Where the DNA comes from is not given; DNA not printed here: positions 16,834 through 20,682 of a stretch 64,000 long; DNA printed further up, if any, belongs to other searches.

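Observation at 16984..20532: Bacterial LRR receptor kinase with a non-RD (HCD) catalytic loop, echoing plant immune receptor kinases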

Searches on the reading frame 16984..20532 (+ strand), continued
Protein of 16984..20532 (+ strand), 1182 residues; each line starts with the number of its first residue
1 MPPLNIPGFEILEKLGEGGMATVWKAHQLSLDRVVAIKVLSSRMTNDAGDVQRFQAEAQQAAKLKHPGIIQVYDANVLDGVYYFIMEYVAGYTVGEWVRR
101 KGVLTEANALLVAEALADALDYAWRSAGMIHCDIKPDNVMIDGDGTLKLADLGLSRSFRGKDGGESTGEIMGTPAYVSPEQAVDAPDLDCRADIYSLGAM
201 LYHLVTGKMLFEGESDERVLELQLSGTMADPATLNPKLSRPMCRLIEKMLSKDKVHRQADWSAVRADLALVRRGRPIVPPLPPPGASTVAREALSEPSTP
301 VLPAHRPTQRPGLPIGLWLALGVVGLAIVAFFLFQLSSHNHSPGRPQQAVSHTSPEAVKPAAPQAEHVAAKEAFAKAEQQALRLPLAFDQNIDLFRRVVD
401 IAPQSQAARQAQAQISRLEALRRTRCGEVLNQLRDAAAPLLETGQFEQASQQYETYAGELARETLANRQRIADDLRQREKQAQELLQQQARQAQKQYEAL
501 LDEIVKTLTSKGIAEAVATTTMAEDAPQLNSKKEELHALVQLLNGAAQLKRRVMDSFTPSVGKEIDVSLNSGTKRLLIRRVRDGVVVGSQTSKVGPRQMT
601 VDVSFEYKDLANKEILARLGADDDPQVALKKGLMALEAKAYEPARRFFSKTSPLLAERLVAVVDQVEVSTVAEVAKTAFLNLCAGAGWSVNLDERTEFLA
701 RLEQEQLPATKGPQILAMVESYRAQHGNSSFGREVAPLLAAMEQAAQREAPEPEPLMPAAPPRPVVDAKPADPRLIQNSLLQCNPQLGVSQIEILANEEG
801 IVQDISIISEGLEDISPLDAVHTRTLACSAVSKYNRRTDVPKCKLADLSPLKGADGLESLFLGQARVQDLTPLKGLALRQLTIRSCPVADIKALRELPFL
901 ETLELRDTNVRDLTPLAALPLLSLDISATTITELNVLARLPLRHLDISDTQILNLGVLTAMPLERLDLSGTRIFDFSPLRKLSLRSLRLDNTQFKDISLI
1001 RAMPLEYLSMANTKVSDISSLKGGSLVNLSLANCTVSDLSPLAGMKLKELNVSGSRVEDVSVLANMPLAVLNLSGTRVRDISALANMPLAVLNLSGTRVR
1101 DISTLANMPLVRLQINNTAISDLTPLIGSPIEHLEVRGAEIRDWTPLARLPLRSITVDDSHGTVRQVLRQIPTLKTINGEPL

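Call 8: find_homologous_proteins(query=window:16984-20529:+, max_evalue=1e-10)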
Query window:16984-20529:+ (1182 aa): 3264 proteins with E <= 1e-10 among 8000 candidates; the best 120 are listed.
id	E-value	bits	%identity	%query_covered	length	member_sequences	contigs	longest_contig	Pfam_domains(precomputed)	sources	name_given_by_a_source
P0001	0.0e+0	2507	98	100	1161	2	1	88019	PF07714.24,PF00069.32,PF03109.23,PF12799.14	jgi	-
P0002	0.0e+0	2197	87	100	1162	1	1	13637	PF07714.24,PF00069.32,PF12799.14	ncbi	-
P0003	0.0e+0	1884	77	100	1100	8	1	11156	PF07714.24,PF00069.32,PF03109.23,PF12799.14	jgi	-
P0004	0.0e+0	1038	45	100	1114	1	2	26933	PF07714.24,PF00069.32,PF03109.23,PF12799.14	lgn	-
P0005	2.3e-279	948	43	100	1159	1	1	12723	PF07714.24,PF00069.32,PF03109.23,PF12799.14,PF01636.30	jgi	-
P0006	4.0e-256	871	40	99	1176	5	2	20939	PF07714.24,PF00069.32,PF03109.23,PF12799.14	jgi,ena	-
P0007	1.7e-254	866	40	100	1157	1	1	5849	PF07714.24,PF00069.32,PF03109.23,PF12799.14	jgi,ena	-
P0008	8.4e-250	850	40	100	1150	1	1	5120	PF07714.24,PF00069.32,PF03109.23,PF12799.14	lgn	-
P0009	1.8e-245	836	39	99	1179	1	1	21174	PF07714.24,PF00069.32,PF03109.23,PF12799.14,PF01636.30,PF23952.2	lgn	-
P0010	1.1e-237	810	39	98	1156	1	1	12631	PF07714.24,PF00069.32,PF03109.23,PF12799.14,PF23952.2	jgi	jgi:serine/threonine protein kinase/Leucine-rich repeat (LRR) protein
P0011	3.1e-236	805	39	99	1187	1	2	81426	PF07714.24,PF00069.32,PF03109.23,PF12799.14,PF01636.30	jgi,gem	-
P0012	4.5e-236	805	38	100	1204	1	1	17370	PF07714.24,PF00069.32,PF03109.23,PF12799.14,PF01636.30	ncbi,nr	ncbi:MAG: hypothetical protein C0404_07640 [Verrucomicrobia bacterium]|nr:hypothetical protein [Verr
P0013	3.6e-234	798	39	96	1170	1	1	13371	PF07714.24,PF00069.32,PF03109.23,PF12799.14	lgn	-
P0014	5.1e-233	794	37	99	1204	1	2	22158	PF07714.24,PF00069.32,PF03109.23,PF12799.14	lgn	-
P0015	5.3e-231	788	37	100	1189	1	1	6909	PF07714.24,PF00069.32,PF03109.23,PF12799.14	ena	-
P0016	5.9e-231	788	39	100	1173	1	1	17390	PF07714.24,PF00069.32,PF03109.23,PF12799.14,PF01636.30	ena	-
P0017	1.0e-230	787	61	26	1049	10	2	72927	PF07714.24,PF00069.32,PF03109.23,PF12799.14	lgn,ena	-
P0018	3.5e-230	785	58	29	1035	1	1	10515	PF07714.24,PF00069.32,PF03109.23,PF12799.14,PF23952.2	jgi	jgi:serine/threonine-protein kinase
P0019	2.2e-229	782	53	34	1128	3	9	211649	PF07714.24,PF00069.32,PF03109.23,PF12799.14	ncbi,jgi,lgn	jgi:Leucine-rich repeat (LRR) protein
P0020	1.2e-228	780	39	99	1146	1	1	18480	PF07714.24,PF00069.32,PF03109.23,PF12799.14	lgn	-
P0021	8.3e-227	774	38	100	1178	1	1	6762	PF07714.24,PF00069.32,PF03109.23,PF12799.14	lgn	-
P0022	8.7e-226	770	37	99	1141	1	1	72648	PF07714.24,PF00069.32,PF03109.23,PF12799.14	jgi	jgi:serine/threonine-protein kinase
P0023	3.6e-225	768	37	100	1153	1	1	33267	PF07714.24,PF00069.32,PF03109.23,PF12799.14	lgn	-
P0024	2.3e-224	766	38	99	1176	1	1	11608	PF07714.24,PF00069.32,PF03109.23,PF12799.14,PF01636.30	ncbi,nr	ncbi:MAG: protein kinase [Verrucomicrobiota bacterium]|nr:protein kinase [Verrucomicrobiota bacteriu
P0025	2.9e-224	765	37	99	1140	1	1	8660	PF07714.24,PF00069.32,PF12799.14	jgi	jgi:serine/threonine protein kinase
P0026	2.0e-223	763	35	100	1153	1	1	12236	PF07714.24,PF00069.32,PF12799.14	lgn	-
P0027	8.1e-223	761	38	99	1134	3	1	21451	PF07714.24,PF00069.32,PF12799.14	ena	-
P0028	2.4e-222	759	58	26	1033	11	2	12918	PF07714.24,PF00069.32,PF03109.23,PF12799.14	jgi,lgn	jgi:serine/threonine-protein kinase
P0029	6.1e-222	758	37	99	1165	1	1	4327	PF07714.24,PF00069.32,PF03109.23,PF12799.14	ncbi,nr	ncbi:MAG: protein kinase [Lentisphaerae bacterium]|nr:protein kinase [Lentisphaerota bacterium]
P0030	1.4e-221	757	38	100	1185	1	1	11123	PF07714.24,PF00069.32,PF03109.23,PF12799.14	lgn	-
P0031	5.7e-221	755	39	100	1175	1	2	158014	PF07714.24,PF00069.32,PF12799.14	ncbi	-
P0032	6.6e-221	754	40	96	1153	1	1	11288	PF07714.24,PF00069.32,PF12799.14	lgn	-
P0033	9.8e-221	754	38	100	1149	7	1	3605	PF07714.24,PF00069.32,PF03109.23,PF12799.14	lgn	-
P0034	7.4e-220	751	38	99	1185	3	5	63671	PF07714.24,PF00069.32,PF13516.13,PF03109.23,PF12799.14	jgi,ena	-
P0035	3.5e-219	749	44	56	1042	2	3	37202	PF07714.24,PF00069.32,PF12799.14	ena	-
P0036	4.3e-219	748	38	100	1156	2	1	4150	PF07714.24,PF00069.32,PF12799.14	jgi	-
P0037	5.8e-219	748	35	100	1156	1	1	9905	PF07714.24,PF00069.32,PF03109.23,PF12799.14,PF01636.30,PF23952.2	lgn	-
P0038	6.7e-217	741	36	100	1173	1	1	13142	PF07714.24,PF00069.32,PF03109.23,PF12799.14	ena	-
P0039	1.8e-216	740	38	99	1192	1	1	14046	PF07714.24,PF00069.32,PF03109.23,PF12799.14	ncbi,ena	-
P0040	2.7e-216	739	45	56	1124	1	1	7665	PF07714.24,PF00069.32,PF12799.14,PF13855.13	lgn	-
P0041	5.5e-216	738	38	100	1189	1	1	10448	PF07714.24,PF00069.32,PF12799.14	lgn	-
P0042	1.0e-215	737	39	100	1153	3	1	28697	PF07714.24,PF00069.32,PF03109.23,PF12799.14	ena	-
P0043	1.2e-215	737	37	99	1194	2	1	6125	PF07714.24,PF00069.32,PF03109.23,PF12799.14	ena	-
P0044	4.5e-215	735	38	94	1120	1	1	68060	PF07714.24,PF00069.32,PF03109.23,PF12799.14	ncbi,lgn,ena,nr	ncbi:MAG: protein kinase [Kiritimatiellae bacterium]|nr:protein kinase [Kiritimatiellia bacterium]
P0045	1.7e-214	733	37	97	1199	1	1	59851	PF07714.24,PF00069.32,PF03109.23,PF12799.14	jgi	jgi:serine/threonine-protein kinase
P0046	1.8e-214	733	37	100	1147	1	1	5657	PF07714.24,PF00069.32,PF03109.23,PF12799.14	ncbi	-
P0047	3.0e-213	729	35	100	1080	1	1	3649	PF07714.24,PF00069.32,PF03109.23,PF12799.14,PF13855.13,PF01636.30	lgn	-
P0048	2.2e-212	726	45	56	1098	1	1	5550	PF07714.24,PF00069.32,PF03109.23,PF12799.14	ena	-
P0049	2.2e-210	719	43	56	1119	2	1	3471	PF07714.24,PF00069.32,PF03109.23,PF12799.14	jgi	jgi:serine/threonine protein kinase/Leucine-rich repeat (LRR) protein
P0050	4.2e-210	719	43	56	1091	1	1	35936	PF07714.24,PF00069.32,PF03109.23,PF12799.14,PF01636.30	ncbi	-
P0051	1.6e-209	717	37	99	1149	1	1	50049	PF07714.24,PF00069.32,PF03109.23,PF12799.14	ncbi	ncbi:MAG: protein kinase [Kiritimatiellia bacterium]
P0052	2.6e-209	716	44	56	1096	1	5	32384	PF07714.24,PF00069.32,PF12799.14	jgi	-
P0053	2.6e-209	716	37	99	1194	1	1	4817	PF07714.24,PF00069.32,PF03109.23,PF12799.14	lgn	-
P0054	7.6e-209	714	38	96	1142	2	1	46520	PF07714.24,PF00069.32,PF03109.23,PF12799.14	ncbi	-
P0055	1.4e-208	714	37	100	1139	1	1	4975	PF07714.24,PF00069.32,PF03109.23,PF12799.14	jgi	-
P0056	1.4e-208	714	38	97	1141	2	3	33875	PF07714.24,PF00069.32,PF03109.23,PF12799.14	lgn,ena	-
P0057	5.1e-208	712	37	94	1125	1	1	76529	PF07714.24,PF00069.32,PF03109.23,PF12799.14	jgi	-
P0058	9.4e-208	711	36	100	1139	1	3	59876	PF07714.24,PF00069.32,PF03109.23,PF12799.14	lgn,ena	-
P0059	1.8e-207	710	38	96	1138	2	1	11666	PF07714.24,PF00069.32,PF03109.23,PF12799.14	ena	-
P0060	3.5e-207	709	38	99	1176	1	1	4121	PF07714.24,PF00069.32,PF03109.23,PF12799.14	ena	-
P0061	5.3e-207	708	35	99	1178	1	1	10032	PF07714.24,PF00069.32,PF03109.23,PF12799.14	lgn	-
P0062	1.9e-205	703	36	98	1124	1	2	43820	PF07714.24,PF00069.32,PF03109.23,PF12799.14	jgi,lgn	-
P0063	6.9e-204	698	57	24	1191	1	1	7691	PF07714.24,PF00069.32,PF03109.23,PF12799.14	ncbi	-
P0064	7.6e-203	695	37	99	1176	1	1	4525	PF07714.24,PF00069.32,PF03109.23,PF12799.14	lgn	-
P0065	1.0e-202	694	35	100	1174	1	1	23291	PF07714.24,PF00069.32,PF12799.14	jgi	jgi:eukaryotic-like serine/threonine-protein kinase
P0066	6.2e-202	692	37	98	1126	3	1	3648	PF07714.24,PF00069.32,PF03109.23,PF12799.14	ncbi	ncbi:MAG: protein kinase domain-containing protein, partial [Verrucomicrobiota bacterium]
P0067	7.3e-202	691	36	99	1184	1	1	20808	PF07714.24,PF00069.32,PF03109.23,PF12799.14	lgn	-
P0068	1.0e-201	691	34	100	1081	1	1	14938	PF07714.24,PF00069.32,PF03109.23,PF12799.14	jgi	-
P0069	1.1e-201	691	35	100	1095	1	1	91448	PF07714.24,PF00069.32,PF03109.23,PF12799.14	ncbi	ncbi:MAG: protein kinase [Kiritimatiellia bacterium]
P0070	1.2e-201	691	37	99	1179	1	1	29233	PF07714.24,PF00069.32,PF03109.23,PF12799.14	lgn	-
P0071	1.7e-201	690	35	95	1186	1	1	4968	PF07714.24,PF00069.32,PF12799.14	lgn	-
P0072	2.3e-201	690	62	23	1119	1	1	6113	PF07714.24,PF00069.32,PF03109.23,PF12799.14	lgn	-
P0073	3.0e-201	689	43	56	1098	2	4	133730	PF07714.24,PF00069.32,PF12799.14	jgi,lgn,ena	-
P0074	5.0e-201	689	36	99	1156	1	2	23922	PF07714.24,PF00069.32,PF03109.23,PF12799.14,PF01636.30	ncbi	-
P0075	5.8e-201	688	37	94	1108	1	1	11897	PF07714.24,PF00069.32,PF03109.23,PF12799.14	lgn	-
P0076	7.0e-201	688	35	100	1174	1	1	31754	PF07714.24,PF00069.32,PF03109.23,PF12799.14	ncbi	-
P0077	1.9e-200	687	62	24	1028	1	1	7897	PF07714.24,PF00069.32,PF03109.23,PF12799.14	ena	-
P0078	2.5e-200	686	36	91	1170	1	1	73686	PF07714.24,PF00069.32,PF03109.23,PF12799.14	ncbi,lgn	-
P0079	3.3e-200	686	35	94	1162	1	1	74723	PF07714.24,PF00069.32,PF03109.23,PF12799.14,PF01636.30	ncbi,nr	ncbi:hypothetical protein BVX97_04790 [bacterium E08(2017)]|nr:hypothetical protein BVX97_04790 [bac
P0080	1.7e-199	683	41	56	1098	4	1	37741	PF07714.24,PF00069.32,PF12799.14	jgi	jgi:serine/threonine-protein kinase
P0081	4.6e-199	682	32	48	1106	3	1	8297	PF07714.24,PF00069.32,PF12799.14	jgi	-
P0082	4.9e-199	682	35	100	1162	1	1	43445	PF07714.24,PF00069.32,PF03109.23,PF12799.14,PF01636.30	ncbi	-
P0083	1.8e-197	677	35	100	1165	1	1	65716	PF07714.24,PF00069.32,PF12799.14,PF01636.30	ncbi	-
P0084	3.4e-197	676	41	55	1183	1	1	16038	PF07714.24,PF00069.32,PF03109.23,PF12799.14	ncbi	-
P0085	1.2e-196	674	34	100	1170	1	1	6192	PF07714.24,PF00069.32,PF12799.14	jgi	-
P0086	1.2e-196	674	39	90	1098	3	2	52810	PF07714.24,PF00069.32,PF03109.23,PF12799.14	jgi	-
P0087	1.1e-195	671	35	100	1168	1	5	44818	PF07714.24,PF00069.32,PF12799.14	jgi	jgi:serine/threonine protein kinase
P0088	2.3e-195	670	36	98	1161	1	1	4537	PF07714.24,PF00069.32,PF03109.23,PF12799.14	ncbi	-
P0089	2.7e-195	670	37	96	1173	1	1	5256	PF07714.24,PF00069.32,PF03109.23,PF12799.14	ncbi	-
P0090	4.1e-195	669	34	100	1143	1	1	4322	PF07714.24,PF00069.32,PF12799.14,PF23952.2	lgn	-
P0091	5.1e-195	669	36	100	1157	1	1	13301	PF07714.24,PF00069.32,PF03109.23,PF12799.14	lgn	-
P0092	2.7e-194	666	37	96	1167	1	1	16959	PF07714.24,PF00069.32,PF03109.23,PF12799.14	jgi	-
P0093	4.7e-194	665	35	100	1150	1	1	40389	PF07714.24,PF00069.32,PF03109.23,PF12799.14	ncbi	-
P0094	5.7e-194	665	37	91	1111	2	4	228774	PF07714.24,PF00069.32,PF03109.23,PF12799.14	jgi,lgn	jgi:serine/threonine-protein kinase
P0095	1.3e-193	664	33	99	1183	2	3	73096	PF07714.24,PF00069.32,PF12799.14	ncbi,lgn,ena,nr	ncbi:MAG: protein kinase [Verrucomicrobia bacterium]|nr:protein kinase [Verrucomicrobiota bacterium]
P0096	1.4e-193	664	37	94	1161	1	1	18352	PF07714.24,PF00069.32,PF03109.23,PF12799.14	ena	-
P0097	1.4e-193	664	36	96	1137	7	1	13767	PF07714.24,PF00069.32,PF03109.23,PF12799.14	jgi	jgi:serine/threonine protein kinase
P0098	1.8e-193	663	41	56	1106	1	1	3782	PF07714.24,PF00069.32,PF03109.23,PF12799.14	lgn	-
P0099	4.6e-193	662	41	56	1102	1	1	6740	PF07714.24,PF00069.32,PF03109.23,PF12799.14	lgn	-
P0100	6.7e-193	662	34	99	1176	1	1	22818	PF07714.24,PF00069.32,PF03109.23,PF12799.14,PF13855.13,PF23952.2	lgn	-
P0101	1.2e-192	661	35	100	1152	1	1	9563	PF07714.24,PF00069.32,PF03109.23,PF12799.14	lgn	-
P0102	1.6e-192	660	41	56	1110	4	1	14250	PF07714.24,PF00069.32,PF03109.23,PF12799.14,PF01636.30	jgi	jgi:serine/threonine-protein kinase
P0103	1.7e-192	660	36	100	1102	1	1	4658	PF07714.24,PF00069.32,PF03109.23,PF12799.14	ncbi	-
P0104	8.5e-192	658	37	96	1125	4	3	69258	PF07714.24,PF00069.32,PF03109.23,PF12799.14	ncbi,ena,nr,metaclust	ncbi:MAG: protein kinase [Verrucomicrobia bacterium]|nr:protein kinase [Verrucomicrobiota bacterium]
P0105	1.2e-191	657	36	100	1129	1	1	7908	PF07714.24,PF00069.32,PF03109.23,PF12799.14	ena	-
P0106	2.5e-191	656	36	97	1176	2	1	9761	PF07714.24,PF00069.32,PF03109.23,PF12799.14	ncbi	-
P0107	2.7e-191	656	41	56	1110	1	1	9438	PF07714.24,PF00069.32,PF03109.23,PF12799.14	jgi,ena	-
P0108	8.2e-191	655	43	56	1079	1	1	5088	PF07714.24,PF00069.32,PF03109.23,PF12799.14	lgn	-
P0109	2.3e-190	653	34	99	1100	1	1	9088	PF07714.24,PF00069.32,PF03109.23,PF12799.14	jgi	jgi:serine/threonine-protein kinase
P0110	3.0e-189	650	35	99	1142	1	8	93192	PF07714.24,PF00069.32,PF03109.23,PF12799.14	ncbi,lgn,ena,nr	ncbi:MAG: protein kinase [Kiritimatiellae bacterium]|nr:protein kinase [Kiritimatiellia bacterium]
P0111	6.3e-189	648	40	56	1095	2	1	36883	PF07714.24,PF00069.32,PF03109.23,PF12799.14,PF01636.30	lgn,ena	-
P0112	6.7e-189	648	40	56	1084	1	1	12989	PF07714.24,PF00069.32,PF12799.14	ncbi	ncbi:MAG: protein kinase domain-containing protein [Kiritimatiellia bacterium]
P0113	7.3e-189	648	35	100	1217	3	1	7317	PF07714.24,PF00069.32,PF12799.14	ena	-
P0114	9.1e-189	648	58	24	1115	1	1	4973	PF07714.24,PF00069.32,PF03109.23,PF12799.14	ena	-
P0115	2.1e-188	647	35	100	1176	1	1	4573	PF07714.24,PF00069.32,PF03109.23,PF12799.14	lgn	-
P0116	3.6e-188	646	37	94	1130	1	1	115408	PF07714.24,PF00069.32,PF03109.23,PF12799.14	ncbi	-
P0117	4.9e-188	645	33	96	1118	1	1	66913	PF07714.24,PF00069.32,PF03109.23,PF12799.14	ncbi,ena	-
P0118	2.0e-187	643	39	57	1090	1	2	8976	PF07714.24,PF00069.32,PF03109.23,PF12799.14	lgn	-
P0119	2.7e-187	643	42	53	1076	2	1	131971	PF07714.24,PF00069.32,PF03109.23,PF12799.14,PF17667.8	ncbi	-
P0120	1.6e-186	640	35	92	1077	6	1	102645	PF07714.24,PF00069.32,PF12799.14,PF07719.24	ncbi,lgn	-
